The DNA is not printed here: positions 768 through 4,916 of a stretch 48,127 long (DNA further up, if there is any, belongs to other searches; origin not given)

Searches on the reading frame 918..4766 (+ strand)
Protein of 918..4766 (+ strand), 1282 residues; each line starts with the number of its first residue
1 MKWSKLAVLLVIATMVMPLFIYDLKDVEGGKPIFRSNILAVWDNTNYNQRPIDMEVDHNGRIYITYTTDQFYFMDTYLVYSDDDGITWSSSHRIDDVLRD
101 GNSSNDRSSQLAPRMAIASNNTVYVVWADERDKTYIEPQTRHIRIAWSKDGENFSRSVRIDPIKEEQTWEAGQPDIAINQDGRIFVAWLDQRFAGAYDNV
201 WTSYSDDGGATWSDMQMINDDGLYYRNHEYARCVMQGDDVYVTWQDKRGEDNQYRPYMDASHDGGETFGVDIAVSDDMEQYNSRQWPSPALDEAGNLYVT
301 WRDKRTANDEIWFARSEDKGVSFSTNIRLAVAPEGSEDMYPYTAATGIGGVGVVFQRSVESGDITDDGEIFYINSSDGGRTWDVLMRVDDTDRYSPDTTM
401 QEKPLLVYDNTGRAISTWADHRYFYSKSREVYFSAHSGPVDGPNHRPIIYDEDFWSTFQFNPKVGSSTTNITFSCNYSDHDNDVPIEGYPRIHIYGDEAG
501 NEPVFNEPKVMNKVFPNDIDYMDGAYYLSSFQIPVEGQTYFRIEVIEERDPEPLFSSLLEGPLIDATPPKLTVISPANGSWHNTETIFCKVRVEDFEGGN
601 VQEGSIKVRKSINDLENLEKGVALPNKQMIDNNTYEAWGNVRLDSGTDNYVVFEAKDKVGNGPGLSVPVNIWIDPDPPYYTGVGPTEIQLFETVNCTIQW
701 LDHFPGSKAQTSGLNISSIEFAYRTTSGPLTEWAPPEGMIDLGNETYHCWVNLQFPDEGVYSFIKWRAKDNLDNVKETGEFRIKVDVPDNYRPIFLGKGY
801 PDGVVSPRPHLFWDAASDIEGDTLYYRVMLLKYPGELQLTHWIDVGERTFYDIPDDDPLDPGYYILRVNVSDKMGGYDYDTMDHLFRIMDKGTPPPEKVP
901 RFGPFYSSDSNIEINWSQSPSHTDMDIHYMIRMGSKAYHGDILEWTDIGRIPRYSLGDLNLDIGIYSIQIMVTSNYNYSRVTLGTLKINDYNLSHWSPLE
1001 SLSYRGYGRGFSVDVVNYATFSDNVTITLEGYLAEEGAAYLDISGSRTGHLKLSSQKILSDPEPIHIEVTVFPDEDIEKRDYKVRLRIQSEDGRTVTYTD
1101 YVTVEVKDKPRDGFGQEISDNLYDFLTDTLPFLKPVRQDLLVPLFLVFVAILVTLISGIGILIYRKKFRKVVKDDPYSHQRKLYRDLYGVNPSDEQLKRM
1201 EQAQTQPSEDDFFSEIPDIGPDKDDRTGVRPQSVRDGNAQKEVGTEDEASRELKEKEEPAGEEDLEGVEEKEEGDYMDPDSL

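Call 6: search_protein_families(library=pfam, proteins=[window:918-4766:+], max_evalue=0.01)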
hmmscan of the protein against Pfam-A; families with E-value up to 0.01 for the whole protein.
window:918-4766:+ (1282 aa): 3 families
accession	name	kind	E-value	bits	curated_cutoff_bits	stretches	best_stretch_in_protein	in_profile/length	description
PF13088.12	BNR_2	-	3.8e-09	36.8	31.4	1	140-348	79-272/277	BNR repeat-like domain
PF02012.26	BNR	-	0.00017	21.5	27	0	80-89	2-11/12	BNR/Asp-box repeat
PF24316.1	Tli3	-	0.00026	21.7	27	0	199-242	83-127/129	T6SS Tli3 immunity protein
